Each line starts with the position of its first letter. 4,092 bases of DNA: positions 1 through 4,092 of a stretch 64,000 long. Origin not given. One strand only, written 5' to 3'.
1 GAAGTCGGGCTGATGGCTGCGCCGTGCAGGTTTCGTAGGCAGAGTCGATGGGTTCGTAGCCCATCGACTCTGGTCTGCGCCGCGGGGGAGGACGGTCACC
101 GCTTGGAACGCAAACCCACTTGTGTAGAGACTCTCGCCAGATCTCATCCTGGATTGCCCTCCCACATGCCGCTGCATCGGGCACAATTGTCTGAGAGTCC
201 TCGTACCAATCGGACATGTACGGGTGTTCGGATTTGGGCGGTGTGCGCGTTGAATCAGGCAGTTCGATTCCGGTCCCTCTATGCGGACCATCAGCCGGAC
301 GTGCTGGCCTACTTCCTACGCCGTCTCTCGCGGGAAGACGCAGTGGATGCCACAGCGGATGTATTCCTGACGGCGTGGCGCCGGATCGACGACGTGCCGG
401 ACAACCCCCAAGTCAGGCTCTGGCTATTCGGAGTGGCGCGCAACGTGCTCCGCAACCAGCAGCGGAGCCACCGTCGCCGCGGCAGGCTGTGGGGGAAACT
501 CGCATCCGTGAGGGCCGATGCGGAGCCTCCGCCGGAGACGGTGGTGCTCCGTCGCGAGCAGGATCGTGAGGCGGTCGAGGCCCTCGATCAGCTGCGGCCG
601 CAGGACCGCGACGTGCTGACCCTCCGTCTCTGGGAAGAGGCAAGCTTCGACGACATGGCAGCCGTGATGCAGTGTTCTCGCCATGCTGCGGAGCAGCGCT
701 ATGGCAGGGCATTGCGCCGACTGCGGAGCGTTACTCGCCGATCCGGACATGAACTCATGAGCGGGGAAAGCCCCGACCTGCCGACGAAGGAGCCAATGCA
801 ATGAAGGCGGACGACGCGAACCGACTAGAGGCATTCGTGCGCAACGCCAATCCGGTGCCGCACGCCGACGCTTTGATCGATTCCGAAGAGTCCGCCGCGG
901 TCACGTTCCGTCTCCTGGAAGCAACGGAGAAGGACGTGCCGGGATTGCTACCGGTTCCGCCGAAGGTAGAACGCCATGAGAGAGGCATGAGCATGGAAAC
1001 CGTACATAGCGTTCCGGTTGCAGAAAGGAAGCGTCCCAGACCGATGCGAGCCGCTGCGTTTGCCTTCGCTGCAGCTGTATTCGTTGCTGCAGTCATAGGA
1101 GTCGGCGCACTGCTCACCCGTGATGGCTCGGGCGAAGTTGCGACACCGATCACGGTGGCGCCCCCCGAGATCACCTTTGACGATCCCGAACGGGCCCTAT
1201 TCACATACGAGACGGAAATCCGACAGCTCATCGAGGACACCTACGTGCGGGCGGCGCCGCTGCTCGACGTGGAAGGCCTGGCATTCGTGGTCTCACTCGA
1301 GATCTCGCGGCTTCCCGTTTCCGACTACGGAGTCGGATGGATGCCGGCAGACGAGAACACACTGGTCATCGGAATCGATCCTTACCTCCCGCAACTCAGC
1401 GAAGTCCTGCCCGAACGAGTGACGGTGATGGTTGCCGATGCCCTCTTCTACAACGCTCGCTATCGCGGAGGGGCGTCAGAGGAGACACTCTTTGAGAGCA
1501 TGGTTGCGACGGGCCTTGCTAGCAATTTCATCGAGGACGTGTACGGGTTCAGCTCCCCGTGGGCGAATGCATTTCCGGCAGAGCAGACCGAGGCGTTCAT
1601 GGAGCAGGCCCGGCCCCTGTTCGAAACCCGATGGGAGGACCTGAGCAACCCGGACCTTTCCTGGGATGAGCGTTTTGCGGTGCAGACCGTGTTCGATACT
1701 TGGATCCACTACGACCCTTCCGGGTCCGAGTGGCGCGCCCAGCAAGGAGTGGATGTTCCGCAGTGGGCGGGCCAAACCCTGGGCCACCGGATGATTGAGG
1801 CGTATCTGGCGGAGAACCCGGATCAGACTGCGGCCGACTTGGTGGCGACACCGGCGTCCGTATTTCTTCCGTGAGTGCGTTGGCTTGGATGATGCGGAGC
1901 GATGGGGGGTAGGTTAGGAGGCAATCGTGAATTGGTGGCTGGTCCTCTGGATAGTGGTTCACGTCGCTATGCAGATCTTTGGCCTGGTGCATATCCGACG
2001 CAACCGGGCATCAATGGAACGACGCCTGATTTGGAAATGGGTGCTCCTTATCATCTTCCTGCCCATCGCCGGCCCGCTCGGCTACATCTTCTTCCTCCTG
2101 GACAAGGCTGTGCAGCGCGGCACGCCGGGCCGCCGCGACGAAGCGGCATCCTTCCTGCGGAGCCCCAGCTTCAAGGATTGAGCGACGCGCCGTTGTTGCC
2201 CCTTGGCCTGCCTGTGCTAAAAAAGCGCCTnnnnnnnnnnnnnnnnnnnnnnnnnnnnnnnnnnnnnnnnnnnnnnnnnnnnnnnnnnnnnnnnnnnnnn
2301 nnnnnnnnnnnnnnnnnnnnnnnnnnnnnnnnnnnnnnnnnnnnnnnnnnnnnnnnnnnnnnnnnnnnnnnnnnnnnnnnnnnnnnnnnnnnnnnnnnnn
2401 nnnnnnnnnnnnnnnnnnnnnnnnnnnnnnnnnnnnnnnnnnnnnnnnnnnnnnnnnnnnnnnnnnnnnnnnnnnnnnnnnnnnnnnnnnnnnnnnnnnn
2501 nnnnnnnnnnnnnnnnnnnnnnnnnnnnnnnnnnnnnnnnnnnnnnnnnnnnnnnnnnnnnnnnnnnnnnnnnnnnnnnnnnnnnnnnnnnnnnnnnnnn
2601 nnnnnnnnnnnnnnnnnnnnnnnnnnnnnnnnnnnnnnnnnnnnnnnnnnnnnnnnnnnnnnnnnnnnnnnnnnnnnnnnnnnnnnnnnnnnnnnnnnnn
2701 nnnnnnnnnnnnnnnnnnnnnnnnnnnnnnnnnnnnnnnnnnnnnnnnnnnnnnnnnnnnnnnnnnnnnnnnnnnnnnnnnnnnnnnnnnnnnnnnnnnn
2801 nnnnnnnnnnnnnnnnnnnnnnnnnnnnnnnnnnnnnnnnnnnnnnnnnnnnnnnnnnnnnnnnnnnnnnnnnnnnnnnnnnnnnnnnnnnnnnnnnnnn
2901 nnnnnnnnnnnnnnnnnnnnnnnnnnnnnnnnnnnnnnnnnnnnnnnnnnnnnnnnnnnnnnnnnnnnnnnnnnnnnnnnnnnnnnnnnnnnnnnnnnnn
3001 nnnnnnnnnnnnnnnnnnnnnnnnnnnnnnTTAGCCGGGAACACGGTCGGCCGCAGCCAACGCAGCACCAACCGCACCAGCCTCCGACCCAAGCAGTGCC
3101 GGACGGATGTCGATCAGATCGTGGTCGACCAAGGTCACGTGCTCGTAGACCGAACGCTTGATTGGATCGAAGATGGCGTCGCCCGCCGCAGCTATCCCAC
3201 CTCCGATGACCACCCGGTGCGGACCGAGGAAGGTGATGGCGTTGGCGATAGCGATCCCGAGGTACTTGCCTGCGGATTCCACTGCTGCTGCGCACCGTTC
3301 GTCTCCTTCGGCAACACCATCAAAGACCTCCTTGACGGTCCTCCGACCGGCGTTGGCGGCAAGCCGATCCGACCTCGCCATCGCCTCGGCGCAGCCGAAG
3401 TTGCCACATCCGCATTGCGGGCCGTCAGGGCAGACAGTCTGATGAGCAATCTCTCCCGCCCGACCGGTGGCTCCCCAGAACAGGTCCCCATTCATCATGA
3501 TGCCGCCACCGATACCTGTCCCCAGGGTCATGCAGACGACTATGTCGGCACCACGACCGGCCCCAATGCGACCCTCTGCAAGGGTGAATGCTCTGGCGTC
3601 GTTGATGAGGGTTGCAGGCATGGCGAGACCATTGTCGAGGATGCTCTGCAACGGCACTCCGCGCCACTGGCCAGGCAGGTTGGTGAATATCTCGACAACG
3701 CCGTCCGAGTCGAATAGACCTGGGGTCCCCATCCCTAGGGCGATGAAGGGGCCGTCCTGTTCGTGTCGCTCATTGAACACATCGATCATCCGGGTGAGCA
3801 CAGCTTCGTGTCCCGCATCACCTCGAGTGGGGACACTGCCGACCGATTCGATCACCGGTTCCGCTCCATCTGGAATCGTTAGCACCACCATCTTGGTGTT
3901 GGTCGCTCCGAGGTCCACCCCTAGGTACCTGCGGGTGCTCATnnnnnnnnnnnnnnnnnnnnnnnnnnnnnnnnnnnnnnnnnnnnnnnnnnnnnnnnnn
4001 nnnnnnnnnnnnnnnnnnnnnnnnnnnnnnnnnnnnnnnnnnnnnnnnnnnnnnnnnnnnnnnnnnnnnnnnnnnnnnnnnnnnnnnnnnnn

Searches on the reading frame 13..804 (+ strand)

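Call 15: search_protein_families(library=pfam, proteins=[window:13-804:+], max_evalue=0.00001)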
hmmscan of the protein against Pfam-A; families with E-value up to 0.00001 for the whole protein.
window:13-804:+ (263 aa): 3 families
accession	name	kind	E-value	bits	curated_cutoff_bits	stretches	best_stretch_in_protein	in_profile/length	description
PF08281.18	Sigma70_r4_2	-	1.6e-09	37.7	25.7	1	186-237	3-54/54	Sigma-70, region 4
PF04545.22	Sigma70_r4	-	3.7e-09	36.4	24.1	1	190-238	1-49/50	Sigma-70, region 4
PF04542.20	Sigma70_r2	-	2.2e-08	34.2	24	1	89-156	1-71/71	Sigma-70 region 2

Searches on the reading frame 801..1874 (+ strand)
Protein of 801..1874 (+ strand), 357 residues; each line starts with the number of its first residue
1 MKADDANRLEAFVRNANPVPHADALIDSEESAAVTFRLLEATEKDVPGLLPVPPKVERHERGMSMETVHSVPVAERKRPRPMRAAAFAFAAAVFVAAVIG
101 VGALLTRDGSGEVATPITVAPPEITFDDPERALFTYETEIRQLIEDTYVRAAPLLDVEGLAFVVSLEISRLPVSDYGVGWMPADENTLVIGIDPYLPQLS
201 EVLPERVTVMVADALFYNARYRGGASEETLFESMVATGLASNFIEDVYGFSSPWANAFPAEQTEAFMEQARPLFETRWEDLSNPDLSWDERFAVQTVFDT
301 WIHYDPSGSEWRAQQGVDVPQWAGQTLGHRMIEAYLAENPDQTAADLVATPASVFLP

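Call 15: search_protein_families(library=pfam, proteins=[window:801-1874:+], max_evalue=0.00001)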
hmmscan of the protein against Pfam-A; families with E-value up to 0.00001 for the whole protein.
window:801-1874:+ (357 aa): 1 family
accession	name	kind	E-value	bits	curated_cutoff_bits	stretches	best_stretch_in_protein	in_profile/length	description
PF10026.15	DUF2268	-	3.6e-09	36.8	23.6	1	207-356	65-194/195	Predicted Zn-dependent protease (DUF2268)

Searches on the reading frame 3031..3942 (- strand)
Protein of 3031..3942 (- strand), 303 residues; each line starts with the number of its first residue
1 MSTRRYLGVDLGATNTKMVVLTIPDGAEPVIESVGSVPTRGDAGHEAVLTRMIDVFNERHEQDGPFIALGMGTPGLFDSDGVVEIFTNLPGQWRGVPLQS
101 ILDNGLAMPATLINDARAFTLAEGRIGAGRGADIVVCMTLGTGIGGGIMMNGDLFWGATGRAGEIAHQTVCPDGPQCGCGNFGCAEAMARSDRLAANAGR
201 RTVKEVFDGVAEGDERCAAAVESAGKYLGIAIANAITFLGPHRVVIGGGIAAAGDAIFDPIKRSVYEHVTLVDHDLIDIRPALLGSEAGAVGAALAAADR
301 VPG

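Call 15: search_protein_families(library=pfam, proteins=[window:3031-3942:-], max_evalue=0.00001)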
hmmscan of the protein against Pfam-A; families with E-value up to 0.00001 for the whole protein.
window:3031-3942:- (303 aa): 1 family
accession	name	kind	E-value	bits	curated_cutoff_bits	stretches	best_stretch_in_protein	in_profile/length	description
PF00480.26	ROK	-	1.3e-52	179.6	22.9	1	6-298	1-292/294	ROK family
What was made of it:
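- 3031..3942 (-): ROK-family sugar kinase (303 aa), downstream of the GntR gene in the divergent transcription unit. Pfam ROK 179.6 bits (call 15).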

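Call 73: search_protein_families(library=ncbifam, proteins=[window:3031-3942:-], max_evalue=1e-8)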
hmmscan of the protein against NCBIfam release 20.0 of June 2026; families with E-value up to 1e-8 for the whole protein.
window:3031-3942:- (303 aa): 13 families
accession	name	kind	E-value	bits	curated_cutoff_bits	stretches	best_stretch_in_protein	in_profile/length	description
TIGR00744.1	ROK_glcA_fam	subfamily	6.3e-47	160.4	260.35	1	7-297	1-308/318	ROK family glucokinase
NF047937.1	TransRegNagC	equivalog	3.2e-32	112.2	650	1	30-276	103-363/399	DNA-binding transcriptional regulator NagC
NF047821.1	NactlManKinNanK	equivalog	8.5e-30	104.3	450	1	88-298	79-287/288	N-acetylmannosamine kinase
NF003461.0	PRK05082.1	subfamily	4.8e-29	101.7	283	1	69-299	59-288/291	N-acetylmannosamine kinase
NF007251.0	PRK09698.1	equivalog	6.9e-27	94.5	253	1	3-301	5-300/304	allose kinase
NF049930.1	TransRegMlc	equivalog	8.8e-27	94.4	530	1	6-295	87-388/405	sugar metabolism global transcriptional regulator Mlc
NF009835.0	PRK13310.1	equivalog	2e-24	86.4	380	1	6-295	2-298/303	N-acetylglucosamine kinase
NF007108.0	PRK09557.1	equivalog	1.5e-22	80.3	443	1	7-294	4-297/303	fructokinase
NF045942.1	PolPhglucPhase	equivalog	2.1e-17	63.7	250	1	7-155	3-146/242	polyphosphate--glucose phosphotransferase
NF045551.1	GK_Pyrobac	equivalog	4.9e-17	62.2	500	1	5-297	1-280/294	ATP-dependent glucokinase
NF042998.1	bglucokin_BglK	equivalog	3.8e-16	59.2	550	1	9-255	6-249/291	beta-glucoside kinase BglK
NF009836.0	PRK13311.1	equivalog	3.4e-12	46.1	551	1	6-241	2-246/256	N-acetyl-D-glucosamine kinase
NF045550.1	FrctkaseScrK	equivalog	7.4e-09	35.5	400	0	12-254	9-241/293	fructokinase ScrK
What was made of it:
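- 3031..3942 (-): NCBIfam ROK glucokinase subfamily 160 bits, below cut-off (call 73).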
